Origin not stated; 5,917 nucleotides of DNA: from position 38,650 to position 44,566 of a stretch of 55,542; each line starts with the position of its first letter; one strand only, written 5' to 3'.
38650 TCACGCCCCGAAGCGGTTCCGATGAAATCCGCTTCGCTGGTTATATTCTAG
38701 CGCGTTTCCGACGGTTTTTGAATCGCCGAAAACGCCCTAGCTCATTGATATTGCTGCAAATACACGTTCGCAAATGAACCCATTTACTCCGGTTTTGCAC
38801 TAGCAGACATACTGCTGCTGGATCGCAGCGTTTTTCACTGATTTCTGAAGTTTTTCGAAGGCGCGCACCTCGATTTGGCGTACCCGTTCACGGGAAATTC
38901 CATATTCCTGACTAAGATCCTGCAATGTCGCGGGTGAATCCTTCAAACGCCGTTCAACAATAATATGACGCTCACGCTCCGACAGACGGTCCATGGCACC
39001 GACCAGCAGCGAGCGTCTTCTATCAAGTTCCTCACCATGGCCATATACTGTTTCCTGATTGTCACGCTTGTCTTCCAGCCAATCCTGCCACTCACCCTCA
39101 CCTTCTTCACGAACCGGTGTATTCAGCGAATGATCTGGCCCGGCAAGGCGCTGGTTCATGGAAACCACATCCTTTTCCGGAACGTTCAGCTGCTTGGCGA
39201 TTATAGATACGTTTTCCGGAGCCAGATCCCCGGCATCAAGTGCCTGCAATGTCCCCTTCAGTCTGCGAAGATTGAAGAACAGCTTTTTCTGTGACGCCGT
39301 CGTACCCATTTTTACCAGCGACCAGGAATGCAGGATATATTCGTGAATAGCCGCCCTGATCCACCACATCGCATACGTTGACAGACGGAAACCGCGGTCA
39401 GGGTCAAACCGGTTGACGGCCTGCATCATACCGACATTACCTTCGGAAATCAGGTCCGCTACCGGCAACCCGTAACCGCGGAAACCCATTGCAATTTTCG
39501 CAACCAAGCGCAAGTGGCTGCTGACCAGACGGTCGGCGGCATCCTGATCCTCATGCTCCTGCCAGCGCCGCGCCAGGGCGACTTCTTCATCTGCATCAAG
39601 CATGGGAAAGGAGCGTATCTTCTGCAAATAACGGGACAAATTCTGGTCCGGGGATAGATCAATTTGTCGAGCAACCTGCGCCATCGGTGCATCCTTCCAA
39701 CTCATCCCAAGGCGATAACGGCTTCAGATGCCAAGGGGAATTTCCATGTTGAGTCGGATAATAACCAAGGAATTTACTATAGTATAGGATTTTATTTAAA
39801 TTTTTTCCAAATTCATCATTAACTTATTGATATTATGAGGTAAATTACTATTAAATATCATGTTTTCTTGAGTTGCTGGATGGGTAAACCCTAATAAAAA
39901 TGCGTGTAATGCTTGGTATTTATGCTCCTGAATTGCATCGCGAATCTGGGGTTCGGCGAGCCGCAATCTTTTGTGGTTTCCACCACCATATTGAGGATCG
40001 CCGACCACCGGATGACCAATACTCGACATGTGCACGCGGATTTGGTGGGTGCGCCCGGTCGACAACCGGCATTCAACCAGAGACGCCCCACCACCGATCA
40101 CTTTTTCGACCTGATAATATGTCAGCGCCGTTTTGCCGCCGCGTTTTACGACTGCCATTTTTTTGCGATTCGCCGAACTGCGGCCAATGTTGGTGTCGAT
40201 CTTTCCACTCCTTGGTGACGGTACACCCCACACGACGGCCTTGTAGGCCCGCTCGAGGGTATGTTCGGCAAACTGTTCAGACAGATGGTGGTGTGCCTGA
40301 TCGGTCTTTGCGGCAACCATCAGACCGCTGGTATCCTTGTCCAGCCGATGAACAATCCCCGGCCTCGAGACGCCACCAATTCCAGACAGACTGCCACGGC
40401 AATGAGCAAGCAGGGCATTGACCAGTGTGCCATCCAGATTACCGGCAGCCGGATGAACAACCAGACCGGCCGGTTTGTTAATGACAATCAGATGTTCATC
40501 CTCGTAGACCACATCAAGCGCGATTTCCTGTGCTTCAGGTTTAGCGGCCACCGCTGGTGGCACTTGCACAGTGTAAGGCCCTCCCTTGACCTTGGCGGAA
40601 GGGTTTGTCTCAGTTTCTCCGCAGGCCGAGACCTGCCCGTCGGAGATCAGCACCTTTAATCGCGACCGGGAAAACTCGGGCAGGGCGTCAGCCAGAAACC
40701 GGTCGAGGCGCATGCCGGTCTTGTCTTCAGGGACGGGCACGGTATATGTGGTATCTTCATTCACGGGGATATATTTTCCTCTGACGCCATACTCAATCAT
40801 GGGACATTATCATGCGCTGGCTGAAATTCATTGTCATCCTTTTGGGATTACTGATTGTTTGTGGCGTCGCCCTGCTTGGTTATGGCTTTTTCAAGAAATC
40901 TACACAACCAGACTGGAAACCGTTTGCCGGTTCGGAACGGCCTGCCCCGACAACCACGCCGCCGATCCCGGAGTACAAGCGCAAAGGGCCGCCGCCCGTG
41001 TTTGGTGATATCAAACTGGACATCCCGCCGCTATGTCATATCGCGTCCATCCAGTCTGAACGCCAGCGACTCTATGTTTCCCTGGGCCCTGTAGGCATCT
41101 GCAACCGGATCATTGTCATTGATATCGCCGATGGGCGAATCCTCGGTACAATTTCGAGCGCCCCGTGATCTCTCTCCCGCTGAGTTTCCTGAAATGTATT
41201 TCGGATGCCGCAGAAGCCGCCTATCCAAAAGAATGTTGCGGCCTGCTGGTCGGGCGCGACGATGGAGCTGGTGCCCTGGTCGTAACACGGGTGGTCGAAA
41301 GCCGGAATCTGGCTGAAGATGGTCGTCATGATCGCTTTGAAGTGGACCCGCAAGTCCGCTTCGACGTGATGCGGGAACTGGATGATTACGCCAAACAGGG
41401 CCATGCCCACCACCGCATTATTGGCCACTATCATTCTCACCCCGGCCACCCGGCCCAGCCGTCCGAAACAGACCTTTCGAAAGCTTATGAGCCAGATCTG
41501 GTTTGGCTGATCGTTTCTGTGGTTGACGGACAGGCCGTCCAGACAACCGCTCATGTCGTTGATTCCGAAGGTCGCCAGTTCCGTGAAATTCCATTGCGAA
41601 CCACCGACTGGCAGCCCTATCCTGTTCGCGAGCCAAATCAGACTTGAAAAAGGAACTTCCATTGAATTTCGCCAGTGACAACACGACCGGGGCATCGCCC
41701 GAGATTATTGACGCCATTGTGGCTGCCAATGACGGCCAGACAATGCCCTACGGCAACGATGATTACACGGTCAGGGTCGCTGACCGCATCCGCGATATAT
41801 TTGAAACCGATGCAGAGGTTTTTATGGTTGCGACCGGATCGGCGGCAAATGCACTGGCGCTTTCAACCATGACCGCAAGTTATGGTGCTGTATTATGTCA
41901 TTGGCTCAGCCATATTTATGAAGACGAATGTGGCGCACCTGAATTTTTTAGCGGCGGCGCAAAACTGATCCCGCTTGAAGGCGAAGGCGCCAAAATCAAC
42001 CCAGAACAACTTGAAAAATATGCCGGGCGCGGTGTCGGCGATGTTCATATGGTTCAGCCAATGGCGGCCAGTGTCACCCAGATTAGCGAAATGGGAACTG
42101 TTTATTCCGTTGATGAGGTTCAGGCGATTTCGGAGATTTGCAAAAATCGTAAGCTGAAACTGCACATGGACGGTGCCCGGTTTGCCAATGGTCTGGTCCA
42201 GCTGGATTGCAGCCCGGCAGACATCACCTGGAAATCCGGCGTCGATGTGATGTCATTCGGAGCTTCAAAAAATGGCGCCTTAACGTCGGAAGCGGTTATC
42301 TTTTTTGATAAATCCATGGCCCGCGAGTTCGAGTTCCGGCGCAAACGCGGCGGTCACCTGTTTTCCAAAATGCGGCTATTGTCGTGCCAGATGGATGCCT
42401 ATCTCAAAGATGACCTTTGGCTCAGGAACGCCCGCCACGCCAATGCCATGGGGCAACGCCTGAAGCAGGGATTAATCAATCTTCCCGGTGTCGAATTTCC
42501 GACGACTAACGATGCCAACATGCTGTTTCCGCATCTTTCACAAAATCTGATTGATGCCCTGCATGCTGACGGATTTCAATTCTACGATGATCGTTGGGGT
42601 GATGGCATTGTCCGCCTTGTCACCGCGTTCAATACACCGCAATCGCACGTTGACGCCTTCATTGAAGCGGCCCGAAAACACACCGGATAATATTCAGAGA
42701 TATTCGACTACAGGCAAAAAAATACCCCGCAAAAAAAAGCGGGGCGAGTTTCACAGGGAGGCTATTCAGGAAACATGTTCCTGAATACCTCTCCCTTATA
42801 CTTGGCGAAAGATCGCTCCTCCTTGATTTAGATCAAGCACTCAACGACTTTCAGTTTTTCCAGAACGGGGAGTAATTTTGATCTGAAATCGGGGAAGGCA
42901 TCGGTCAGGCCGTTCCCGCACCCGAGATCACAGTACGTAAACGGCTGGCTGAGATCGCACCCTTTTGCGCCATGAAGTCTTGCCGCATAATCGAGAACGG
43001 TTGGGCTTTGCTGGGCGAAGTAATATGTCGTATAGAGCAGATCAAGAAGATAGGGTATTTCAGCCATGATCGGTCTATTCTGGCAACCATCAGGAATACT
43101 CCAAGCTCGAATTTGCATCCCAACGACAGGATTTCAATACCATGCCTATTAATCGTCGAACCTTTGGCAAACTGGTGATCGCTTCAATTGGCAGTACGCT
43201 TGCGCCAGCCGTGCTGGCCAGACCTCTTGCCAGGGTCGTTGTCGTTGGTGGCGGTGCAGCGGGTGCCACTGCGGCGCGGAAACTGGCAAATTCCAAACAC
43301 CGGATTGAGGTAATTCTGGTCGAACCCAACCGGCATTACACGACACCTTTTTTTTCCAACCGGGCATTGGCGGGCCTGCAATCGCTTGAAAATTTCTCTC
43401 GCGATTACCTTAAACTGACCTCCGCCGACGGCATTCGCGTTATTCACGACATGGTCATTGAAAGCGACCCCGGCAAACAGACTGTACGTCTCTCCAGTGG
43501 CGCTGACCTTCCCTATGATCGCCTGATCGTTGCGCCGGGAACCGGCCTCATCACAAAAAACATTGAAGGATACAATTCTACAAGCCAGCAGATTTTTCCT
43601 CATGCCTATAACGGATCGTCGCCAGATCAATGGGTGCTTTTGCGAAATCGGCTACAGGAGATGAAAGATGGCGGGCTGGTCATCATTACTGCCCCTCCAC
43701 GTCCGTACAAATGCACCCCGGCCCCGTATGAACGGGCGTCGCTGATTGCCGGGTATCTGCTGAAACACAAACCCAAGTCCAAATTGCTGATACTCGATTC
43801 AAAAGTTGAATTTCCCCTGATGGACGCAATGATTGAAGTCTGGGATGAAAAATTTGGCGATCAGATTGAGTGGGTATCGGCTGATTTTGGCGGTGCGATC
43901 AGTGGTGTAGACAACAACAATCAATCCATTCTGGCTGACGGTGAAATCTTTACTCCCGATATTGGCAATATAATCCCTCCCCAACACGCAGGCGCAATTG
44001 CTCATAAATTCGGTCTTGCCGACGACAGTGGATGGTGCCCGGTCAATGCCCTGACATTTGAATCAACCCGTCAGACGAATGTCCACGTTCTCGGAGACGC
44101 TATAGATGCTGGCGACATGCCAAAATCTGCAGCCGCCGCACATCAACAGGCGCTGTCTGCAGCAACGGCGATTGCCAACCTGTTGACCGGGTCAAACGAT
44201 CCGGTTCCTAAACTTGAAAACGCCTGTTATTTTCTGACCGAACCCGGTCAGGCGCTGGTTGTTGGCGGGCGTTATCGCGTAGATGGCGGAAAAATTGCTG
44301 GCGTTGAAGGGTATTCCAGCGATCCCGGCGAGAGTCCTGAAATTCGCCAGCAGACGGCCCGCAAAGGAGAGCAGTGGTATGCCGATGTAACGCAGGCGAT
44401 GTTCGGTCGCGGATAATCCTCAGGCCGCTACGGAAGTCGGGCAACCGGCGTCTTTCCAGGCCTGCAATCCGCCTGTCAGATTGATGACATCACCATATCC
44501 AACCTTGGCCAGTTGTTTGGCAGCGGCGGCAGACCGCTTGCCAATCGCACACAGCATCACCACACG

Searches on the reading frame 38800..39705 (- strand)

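Call 114: search_protein_families(library=pfam, proteins=[window:38800-39705:-], max_evalue=0.00001)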
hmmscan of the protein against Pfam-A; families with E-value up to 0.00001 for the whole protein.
window:38800-39705:- (301 aa): 3 families
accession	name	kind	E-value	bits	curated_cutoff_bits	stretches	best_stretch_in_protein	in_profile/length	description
PF04542.20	Sigma70_r2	-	3.5e-20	72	24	1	60-125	1-66/71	Sigma-70 region 2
PF04545.22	Sigma70_r4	-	4.4e-18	65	24.1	1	237-288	1-50/50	Sigma-70, region 4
PF00140.25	Sigma70_r1_2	-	6.4e-09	36.1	22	1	24-53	4-33/34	Sigma-70 factor, region 1.2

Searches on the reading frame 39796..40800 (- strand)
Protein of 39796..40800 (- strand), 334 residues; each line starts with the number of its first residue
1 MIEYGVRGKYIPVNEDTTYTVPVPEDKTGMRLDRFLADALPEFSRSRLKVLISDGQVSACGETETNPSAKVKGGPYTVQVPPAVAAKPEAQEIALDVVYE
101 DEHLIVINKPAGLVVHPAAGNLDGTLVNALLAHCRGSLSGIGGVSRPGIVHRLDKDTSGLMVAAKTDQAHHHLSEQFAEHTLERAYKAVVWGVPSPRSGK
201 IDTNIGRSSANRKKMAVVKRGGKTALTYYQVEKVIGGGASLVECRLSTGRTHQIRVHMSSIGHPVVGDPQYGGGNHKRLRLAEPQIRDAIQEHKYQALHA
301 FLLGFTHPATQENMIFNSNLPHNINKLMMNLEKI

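Call 114: search_protein_families(library=pfam, proteins=[window:39796-40800:-], max_evalue=0.00001)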
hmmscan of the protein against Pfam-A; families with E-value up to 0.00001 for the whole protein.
window:39796-40800:- (334 aa): 1 family
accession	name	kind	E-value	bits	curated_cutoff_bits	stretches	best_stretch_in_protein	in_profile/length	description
PF00849.27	PseudoU_synth_2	-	2.5e-34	119.1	26.8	1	103-260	1-152/152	RNA pseudouridylate synthase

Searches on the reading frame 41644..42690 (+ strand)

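Call 89: search_protein_families(library=ncbifam, proteins=[window:41644-42690:+], max_evalue=1e-8)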
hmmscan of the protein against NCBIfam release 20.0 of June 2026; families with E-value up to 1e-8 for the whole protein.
window:41644-42690:+ (348 aa): 2 families
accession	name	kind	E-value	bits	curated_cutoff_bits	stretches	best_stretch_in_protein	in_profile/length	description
NF041359.1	GntG_guanitoxin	subfamily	1.1e-16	60.9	230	1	7-342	6-340/343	GntG family PLP-dependent aldolase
NF007825.0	PRK10534.1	equivalog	4.3e-12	45.7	312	1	9-337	4-321/333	low-specificity L-threonine aldolase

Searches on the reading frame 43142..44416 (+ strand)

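Call 89: search_protein_families(library=ncbifam, proteins=[window:43142-44416:+], max_evalue=1e-8)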
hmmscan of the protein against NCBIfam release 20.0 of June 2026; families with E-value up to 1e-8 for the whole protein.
window:43142-44416:+ (424 aa): 1 family
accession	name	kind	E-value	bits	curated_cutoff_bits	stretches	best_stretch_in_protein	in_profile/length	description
NF049943.1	SQR_III_seleno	exception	7.7e-26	90.9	525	1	31-380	2-349/406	type III sulfide quinone reductase, selenoprotein subtype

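Call 114: search_protein_families(library=pfam, proteins=[window:43142-44416:+], max_evalue=0.00001)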
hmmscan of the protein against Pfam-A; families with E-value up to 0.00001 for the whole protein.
window:43142-44416:+ (424 aa): 4 families
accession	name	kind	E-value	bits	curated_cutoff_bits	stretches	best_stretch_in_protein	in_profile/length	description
PF21706.3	FCSD_central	-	1.2e-32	112.9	27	1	166-279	3-116/116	Sulfide dehydrogenase [flavocytochrome c] flavoprotein chain, central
PF07992.20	Pyr_redox_2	-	6.1e-16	59.1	26.1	1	31-147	2-122/291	Pyridine nucleotide-disulphide oxidoreductase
PF09242.17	FCSD-flav_bind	-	1.2e-12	48.5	26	1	355-421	2-71/71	Flavocytochrome c sulphide dehydrogenase, flavin-binding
PF01266.30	DAO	-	3.3e-06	27.3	27.9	0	31-64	1-32/353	FAD dependent oxidoreductase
